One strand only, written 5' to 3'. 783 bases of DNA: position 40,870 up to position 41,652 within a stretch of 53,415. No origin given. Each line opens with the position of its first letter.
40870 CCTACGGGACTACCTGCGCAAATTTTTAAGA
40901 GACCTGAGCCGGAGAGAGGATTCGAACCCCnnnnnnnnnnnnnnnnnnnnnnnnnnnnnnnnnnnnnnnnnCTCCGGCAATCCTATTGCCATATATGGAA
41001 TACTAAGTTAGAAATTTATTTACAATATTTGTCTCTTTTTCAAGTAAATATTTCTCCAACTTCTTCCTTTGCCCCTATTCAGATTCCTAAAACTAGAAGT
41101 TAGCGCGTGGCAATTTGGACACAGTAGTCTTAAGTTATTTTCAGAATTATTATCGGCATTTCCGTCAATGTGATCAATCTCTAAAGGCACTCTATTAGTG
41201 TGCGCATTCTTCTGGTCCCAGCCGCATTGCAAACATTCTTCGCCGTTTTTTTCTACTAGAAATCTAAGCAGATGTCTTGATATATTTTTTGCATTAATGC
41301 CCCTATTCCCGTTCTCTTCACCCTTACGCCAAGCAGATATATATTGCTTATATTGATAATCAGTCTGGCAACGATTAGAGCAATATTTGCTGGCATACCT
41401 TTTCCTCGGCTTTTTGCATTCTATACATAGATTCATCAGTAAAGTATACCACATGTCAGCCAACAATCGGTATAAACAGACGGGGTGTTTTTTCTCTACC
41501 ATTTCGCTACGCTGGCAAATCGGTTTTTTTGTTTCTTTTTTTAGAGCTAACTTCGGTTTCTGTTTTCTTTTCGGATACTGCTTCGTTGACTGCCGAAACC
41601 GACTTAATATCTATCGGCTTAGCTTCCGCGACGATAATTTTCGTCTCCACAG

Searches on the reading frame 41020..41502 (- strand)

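Call 65: search_protein_families(library=pfam, proteins=[window:41020-41502:-], max_evalue=0.001)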
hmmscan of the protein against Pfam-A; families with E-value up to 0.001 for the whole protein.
window:41020-41502:- (160 aa): 2 families
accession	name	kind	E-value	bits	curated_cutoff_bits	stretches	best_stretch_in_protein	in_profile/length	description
PF01844.29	HNH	-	1.3e-05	25.7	21.4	1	90-133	1-42/47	HNH endonuclease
PF13392.12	HNH_3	-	0.00076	19.5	24.8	0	106-127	16-39/46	HNH endonuclease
